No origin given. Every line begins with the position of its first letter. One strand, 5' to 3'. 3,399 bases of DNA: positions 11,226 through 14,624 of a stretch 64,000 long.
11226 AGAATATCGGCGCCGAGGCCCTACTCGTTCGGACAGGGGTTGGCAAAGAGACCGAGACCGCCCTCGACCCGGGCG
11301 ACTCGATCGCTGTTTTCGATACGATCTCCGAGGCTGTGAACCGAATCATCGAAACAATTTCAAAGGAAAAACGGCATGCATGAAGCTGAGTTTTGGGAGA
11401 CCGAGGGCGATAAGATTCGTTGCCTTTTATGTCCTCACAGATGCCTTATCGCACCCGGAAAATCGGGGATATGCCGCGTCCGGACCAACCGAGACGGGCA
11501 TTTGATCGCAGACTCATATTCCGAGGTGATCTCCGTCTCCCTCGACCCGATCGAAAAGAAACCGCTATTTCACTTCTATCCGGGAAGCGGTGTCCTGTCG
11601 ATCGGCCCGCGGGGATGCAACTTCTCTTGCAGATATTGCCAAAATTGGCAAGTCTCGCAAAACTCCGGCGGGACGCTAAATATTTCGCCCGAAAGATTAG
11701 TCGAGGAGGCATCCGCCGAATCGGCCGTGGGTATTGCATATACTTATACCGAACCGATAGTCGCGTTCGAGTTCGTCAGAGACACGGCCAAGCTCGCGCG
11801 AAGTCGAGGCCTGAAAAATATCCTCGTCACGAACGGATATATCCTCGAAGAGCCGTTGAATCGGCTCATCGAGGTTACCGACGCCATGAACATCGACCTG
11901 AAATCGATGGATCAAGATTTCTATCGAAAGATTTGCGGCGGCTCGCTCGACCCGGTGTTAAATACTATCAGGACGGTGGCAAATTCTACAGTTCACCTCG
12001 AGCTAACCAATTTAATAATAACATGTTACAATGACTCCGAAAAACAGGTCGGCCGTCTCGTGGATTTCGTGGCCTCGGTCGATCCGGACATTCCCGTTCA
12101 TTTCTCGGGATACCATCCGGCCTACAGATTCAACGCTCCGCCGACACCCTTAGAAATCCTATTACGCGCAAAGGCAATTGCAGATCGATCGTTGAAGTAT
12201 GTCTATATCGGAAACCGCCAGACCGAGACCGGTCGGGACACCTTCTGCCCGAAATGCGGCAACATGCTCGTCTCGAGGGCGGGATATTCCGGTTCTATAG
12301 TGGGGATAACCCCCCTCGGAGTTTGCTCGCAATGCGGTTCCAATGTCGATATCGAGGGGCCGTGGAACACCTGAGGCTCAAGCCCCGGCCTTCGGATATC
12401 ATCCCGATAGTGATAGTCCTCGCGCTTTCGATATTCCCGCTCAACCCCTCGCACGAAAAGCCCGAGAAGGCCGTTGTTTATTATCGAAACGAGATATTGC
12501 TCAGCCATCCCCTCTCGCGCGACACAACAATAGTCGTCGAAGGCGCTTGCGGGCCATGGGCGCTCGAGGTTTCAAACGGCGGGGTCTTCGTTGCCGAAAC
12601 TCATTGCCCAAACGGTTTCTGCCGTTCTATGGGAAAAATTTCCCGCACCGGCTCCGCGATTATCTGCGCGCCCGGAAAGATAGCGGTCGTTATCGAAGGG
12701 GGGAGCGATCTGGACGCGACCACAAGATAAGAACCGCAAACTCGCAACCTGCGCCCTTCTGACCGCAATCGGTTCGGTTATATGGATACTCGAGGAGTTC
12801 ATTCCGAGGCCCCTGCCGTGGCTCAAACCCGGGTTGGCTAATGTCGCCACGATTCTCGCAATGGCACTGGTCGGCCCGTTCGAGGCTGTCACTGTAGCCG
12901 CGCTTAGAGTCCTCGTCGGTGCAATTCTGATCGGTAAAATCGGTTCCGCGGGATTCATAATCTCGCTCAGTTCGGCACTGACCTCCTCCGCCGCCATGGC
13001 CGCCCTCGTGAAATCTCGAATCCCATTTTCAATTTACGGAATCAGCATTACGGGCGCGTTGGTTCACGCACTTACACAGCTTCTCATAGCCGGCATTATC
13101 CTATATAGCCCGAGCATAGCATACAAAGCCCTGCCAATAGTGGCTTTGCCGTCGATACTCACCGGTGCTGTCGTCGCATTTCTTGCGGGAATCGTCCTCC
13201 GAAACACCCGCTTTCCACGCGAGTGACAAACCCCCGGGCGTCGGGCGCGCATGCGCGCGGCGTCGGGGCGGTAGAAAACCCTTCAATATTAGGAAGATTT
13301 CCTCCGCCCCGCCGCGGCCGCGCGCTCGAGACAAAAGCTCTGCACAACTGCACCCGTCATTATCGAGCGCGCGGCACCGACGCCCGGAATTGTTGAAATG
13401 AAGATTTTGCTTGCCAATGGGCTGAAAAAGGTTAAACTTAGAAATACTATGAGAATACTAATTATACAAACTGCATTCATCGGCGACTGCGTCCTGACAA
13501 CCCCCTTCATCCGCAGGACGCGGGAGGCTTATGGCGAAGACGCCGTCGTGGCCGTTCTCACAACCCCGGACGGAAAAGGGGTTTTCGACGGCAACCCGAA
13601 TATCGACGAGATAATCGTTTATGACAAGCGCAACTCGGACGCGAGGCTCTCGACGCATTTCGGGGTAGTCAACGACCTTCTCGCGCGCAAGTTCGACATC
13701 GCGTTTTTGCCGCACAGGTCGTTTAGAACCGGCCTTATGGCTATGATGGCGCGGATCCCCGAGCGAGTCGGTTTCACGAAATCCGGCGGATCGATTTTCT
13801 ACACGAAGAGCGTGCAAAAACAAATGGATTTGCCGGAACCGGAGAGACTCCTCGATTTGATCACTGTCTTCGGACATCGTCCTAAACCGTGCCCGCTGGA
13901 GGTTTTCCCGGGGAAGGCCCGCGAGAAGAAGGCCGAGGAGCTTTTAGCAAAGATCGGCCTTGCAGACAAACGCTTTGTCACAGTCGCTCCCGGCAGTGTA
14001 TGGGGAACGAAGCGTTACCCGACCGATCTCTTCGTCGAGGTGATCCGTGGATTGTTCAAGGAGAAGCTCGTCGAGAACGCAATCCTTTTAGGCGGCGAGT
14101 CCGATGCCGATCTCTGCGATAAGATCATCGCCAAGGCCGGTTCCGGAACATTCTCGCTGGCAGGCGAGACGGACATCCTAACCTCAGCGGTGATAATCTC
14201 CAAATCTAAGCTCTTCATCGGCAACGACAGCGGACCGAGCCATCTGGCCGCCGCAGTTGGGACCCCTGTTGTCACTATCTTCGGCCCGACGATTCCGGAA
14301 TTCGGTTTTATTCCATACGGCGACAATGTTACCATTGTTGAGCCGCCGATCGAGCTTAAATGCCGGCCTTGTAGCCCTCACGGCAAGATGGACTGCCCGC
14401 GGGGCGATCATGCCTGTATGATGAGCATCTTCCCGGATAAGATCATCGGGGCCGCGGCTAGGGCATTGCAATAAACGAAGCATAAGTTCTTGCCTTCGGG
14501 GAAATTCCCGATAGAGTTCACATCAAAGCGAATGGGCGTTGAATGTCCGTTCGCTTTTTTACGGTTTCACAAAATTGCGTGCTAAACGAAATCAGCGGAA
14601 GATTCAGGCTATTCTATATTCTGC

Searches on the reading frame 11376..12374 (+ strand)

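Call 62: search_protein_families(library=pfam, proteins=[window:11376-12374:+], max_evalue=0.00001)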
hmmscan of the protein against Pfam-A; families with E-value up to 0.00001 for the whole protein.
window:11376-12374:+ (332 aa): 2 families
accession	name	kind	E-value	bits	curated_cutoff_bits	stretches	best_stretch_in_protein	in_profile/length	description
PF04055.27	Radical_SAM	-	1.2e-19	71.5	29.5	1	79-231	5-165/166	Radical SAM superfamily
PF13353.11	Fer4_12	-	1.4e-06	29.1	22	1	79-167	13-108/137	4Fe-4S single cluster domain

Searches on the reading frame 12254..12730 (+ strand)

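Call 62: search_protein_families(library=pfam, proteins=[window:12254-12730:+], max_evalue=0.00001)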
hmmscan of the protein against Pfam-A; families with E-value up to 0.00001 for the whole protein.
window:12254-12730:+ (158 aa): 1 family
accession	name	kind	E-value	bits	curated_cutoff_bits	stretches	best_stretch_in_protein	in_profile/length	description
PF07009.16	NusG_II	-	5.6e-17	62.3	29.6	1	52-150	4-106/107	NusG domain II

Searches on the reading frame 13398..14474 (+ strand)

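Call 62: search_protein_families(library=pfam, proteins=[window:13398-14474:+], max_evalue=0.00001)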
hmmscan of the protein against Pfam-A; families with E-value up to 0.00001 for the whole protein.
window:13398-14474:+ (358 aa): 1 family
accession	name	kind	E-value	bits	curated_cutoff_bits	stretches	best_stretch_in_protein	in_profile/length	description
PF01075.23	Glyco_transf_9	-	2.8e-31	109.2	22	1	93-325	7-236/247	Glycosyltransferase family 9 (heptosyltransferase)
